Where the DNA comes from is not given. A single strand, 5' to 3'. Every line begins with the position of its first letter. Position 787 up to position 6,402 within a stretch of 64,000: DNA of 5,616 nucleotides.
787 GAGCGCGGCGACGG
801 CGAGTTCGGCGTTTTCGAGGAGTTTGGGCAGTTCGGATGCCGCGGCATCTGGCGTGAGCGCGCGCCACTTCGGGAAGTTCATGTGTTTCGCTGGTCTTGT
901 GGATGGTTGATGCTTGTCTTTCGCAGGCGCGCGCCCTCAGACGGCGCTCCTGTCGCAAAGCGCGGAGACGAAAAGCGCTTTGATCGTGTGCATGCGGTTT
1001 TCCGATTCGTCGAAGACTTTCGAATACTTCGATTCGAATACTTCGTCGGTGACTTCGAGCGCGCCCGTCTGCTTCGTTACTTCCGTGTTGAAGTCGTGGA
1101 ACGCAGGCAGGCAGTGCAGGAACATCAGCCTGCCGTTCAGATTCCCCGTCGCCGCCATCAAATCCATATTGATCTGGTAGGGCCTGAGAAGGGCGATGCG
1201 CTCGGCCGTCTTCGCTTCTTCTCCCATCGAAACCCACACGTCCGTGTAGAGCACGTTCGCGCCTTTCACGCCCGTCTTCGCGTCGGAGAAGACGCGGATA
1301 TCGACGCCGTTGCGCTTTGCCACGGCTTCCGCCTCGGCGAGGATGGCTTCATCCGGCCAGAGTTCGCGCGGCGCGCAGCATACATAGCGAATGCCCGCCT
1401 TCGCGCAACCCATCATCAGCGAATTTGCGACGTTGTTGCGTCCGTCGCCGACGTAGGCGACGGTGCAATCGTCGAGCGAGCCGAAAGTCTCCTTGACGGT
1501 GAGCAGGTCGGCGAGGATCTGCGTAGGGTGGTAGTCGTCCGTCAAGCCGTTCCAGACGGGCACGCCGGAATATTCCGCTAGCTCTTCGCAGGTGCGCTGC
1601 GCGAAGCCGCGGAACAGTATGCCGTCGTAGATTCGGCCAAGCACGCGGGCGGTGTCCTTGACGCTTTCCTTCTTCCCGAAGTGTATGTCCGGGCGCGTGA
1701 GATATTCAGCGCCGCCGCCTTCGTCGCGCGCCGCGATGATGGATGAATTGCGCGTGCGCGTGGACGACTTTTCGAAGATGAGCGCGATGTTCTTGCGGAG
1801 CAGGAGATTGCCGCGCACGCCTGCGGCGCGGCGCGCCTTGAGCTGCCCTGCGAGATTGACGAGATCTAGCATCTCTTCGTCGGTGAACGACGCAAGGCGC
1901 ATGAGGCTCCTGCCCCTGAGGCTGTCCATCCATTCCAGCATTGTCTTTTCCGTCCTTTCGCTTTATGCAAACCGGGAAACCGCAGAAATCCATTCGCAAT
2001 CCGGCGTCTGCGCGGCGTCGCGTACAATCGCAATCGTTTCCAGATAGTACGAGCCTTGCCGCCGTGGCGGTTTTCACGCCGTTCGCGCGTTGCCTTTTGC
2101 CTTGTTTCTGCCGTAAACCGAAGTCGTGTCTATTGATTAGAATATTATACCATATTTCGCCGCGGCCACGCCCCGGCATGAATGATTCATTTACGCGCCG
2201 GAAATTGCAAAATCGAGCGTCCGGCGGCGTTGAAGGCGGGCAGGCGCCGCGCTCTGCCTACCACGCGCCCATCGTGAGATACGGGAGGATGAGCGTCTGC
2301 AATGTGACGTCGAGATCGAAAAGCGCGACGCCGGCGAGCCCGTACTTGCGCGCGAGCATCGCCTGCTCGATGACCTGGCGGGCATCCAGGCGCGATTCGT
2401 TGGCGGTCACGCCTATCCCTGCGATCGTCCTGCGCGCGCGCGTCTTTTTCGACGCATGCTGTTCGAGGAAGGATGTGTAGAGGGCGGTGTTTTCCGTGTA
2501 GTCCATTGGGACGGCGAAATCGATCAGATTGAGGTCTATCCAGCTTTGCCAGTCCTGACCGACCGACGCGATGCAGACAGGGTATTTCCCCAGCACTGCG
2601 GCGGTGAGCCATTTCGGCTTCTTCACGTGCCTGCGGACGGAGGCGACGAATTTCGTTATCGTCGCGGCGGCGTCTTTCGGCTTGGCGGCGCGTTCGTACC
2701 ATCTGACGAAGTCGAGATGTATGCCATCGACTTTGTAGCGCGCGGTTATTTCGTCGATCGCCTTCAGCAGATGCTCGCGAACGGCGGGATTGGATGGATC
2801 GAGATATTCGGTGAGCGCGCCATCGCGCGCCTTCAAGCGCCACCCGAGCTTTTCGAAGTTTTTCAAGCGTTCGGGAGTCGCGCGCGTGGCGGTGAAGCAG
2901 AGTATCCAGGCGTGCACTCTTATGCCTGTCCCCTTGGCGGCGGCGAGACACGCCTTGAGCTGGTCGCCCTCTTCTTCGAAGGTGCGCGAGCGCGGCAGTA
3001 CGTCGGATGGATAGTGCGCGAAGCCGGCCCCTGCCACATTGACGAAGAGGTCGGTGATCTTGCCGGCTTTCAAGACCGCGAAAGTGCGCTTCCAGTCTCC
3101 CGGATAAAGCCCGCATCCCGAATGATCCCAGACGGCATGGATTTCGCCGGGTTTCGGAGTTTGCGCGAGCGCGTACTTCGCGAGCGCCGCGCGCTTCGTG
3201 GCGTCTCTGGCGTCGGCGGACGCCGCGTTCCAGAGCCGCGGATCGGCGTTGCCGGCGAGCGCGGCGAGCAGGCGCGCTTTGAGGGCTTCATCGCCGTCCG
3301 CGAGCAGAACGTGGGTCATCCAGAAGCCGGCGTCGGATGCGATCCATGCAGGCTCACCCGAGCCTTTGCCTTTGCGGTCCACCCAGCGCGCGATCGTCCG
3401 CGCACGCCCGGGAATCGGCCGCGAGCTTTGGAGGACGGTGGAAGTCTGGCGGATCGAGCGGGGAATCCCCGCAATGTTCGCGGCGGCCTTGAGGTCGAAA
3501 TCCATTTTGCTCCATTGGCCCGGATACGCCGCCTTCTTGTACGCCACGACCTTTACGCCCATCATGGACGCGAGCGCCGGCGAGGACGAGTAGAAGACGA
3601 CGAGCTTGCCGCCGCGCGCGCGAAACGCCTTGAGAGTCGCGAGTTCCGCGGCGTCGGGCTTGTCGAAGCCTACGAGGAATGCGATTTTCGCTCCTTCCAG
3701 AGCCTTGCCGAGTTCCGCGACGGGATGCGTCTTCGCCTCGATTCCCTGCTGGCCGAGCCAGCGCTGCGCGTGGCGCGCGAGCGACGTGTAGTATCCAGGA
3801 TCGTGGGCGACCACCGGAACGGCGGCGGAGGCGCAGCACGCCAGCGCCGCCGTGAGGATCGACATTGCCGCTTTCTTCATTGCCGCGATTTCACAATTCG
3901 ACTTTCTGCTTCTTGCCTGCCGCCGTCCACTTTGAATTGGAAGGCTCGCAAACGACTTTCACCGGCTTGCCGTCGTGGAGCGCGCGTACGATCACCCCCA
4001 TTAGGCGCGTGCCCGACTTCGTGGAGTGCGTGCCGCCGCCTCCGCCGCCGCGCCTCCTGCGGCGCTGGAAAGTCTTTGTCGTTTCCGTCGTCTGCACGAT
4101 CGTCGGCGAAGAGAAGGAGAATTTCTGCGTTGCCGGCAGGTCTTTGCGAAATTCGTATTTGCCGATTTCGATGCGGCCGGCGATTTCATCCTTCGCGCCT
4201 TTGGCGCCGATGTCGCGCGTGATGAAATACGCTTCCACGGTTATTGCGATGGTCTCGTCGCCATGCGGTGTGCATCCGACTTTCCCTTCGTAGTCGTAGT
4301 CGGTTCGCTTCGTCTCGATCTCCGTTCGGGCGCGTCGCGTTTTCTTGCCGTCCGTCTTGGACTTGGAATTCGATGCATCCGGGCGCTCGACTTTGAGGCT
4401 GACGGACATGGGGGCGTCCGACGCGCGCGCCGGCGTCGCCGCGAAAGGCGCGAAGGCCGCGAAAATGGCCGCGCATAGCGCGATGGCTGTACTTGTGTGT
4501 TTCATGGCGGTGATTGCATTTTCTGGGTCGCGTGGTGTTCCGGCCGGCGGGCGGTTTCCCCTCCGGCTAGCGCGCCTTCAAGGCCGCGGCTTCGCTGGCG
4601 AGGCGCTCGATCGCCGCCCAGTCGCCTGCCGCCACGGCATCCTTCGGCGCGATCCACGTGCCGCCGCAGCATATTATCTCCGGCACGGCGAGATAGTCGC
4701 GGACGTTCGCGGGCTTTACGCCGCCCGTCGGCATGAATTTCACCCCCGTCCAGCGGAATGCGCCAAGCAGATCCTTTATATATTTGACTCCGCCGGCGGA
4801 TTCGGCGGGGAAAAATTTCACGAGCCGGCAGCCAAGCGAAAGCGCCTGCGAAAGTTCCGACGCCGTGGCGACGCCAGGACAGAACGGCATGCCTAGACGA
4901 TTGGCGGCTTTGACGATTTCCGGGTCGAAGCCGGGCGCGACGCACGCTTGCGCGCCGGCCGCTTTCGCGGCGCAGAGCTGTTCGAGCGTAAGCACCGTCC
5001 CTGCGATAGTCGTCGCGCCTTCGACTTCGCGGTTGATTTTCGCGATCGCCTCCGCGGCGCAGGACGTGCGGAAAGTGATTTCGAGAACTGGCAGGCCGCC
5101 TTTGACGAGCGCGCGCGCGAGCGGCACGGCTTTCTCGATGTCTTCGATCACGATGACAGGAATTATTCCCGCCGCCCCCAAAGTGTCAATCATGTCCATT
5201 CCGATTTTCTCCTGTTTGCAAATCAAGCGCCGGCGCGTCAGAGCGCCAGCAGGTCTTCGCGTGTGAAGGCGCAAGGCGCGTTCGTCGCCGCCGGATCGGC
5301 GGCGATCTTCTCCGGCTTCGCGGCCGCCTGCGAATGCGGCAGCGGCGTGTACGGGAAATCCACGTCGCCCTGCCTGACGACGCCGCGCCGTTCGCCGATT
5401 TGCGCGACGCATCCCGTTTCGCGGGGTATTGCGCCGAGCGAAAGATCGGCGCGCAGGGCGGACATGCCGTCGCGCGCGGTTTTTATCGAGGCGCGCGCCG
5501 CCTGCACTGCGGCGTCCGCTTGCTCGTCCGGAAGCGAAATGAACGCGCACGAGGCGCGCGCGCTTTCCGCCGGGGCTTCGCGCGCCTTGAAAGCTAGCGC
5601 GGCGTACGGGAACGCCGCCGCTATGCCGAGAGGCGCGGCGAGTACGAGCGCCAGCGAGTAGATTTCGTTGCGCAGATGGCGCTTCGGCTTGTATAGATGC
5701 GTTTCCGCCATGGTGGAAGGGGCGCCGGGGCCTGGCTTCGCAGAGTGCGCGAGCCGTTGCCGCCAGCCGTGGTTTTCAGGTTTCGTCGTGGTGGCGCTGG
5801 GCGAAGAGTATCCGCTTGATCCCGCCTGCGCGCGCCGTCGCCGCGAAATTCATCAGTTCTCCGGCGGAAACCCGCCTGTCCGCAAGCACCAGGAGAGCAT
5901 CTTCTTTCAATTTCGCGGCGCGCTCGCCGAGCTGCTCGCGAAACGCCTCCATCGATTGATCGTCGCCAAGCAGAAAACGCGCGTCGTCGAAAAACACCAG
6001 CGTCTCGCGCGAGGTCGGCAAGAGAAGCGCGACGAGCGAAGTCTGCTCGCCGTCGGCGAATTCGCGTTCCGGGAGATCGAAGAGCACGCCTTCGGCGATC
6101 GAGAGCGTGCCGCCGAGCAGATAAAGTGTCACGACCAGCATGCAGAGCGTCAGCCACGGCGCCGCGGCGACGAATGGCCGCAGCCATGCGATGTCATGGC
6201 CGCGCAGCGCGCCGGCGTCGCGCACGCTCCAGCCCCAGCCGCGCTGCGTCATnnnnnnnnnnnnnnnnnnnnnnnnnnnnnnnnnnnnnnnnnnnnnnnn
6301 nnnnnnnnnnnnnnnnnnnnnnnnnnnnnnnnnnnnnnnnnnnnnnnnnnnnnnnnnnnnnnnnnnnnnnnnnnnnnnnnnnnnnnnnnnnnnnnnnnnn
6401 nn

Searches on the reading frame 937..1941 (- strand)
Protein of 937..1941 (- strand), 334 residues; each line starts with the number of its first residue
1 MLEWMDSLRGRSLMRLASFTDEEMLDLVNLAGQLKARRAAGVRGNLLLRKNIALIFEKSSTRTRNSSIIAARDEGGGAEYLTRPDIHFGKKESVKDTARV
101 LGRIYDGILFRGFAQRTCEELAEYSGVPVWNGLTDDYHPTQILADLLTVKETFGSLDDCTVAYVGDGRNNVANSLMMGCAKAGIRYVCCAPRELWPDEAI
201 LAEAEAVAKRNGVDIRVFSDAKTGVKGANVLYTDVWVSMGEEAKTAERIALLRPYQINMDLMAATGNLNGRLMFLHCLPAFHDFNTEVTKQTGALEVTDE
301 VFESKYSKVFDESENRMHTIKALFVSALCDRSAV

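Call 41: search_protein_families(library=pfam, proteins=[window:937-1941:-], max_evalue=0.0001)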
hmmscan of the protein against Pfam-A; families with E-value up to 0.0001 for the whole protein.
window:937-1941:- (334 aa): 2 families
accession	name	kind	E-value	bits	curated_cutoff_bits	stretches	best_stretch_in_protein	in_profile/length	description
PF00185.30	OTCace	-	7.8e-51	172.7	29.4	1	158-326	2-156/157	Aspartate/ornithine carbamoyltransferase, Asp/Orn binding domain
PF02729.26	OTCace_N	-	2e-40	138.7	29.9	1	11-151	1-148/148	Aspartate/ornithine carbamoyltransferase, carbamoyl-P binding domain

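Call 100: list_cluster_members(proteins=[window:937-1941:-, window:937-1929:-, window:2258-3880:-, window:59230-60705:-, window:59230-60681:-, window:60795-62030:-, window:60795-62021:-, window:58271-59368:-])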
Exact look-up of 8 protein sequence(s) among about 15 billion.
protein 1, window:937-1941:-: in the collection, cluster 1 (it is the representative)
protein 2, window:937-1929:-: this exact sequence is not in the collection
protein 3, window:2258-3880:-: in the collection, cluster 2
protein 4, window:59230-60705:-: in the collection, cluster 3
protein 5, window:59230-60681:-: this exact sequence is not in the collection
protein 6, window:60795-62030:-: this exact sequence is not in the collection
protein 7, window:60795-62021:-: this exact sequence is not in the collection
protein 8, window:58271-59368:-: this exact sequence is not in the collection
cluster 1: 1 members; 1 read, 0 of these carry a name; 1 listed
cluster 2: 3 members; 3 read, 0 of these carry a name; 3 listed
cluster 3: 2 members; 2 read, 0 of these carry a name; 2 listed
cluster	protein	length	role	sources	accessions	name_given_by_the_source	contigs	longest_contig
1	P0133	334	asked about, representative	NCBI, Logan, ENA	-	-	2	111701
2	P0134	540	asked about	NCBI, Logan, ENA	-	-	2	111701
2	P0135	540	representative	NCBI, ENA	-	-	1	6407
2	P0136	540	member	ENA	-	-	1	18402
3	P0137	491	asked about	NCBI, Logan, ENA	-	-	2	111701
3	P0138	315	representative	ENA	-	-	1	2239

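Call 101: find_encoding_contigs(protein=window:937-1941:-, flank=10000, max_places=2)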
Protein window:937-1941:- (334 aa): no gene with exactly this product is on record in the collection.
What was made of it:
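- Tried and rejected: One look-up failed (call 101).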

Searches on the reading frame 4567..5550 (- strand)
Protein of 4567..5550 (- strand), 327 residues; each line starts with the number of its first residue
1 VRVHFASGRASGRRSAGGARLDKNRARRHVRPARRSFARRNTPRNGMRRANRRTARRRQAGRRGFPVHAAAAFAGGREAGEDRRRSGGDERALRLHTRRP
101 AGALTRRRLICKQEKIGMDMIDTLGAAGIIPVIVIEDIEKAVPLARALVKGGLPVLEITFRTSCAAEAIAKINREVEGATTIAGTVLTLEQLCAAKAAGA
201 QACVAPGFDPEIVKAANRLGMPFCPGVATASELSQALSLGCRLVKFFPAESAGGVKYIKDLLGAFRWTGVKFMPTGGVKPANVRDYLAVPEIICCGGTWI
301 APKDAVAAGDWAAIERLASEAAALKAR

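Call 41: search_protein_families(library=pfam, proteins=[window:4567-5550:-], max_evalue=0.0001)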
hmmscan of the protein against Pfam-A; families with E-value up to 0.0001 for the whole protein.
window:4567-5550:- (327 aa): 1 family
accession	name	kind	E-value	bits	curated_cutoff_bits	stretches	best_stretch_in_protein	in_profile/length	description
PF01081.25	Aldolase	-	2.6e-67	226.5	27.8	1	123-317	4-196/196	KDPG and KHG aldolase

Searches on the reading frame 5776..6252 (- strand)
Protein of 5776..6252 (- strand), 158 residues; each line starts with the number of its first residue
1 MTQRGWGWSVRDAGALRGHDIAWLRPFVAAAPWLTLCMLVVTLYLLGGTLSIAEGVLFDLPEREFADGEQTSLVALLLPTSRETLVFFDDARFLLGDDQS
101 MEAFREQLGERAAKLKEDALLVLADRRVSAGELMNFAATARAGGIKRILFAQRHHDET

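Call 41: search_protein_families(library=pfam, proteins=[window:5776-6252:-], max_evalue=0.0001)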
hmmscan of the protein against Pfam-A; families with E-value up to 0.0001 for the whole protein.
window:5776-6252:- (158 aa): 1 family
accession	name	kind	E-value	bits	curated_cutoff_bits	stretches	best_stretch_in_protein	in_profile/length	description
PF02472.21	ExbD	-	5.6e-05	23.6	25.4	1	38-151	18-124/128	Biopolymer transport protein ExbD/TolR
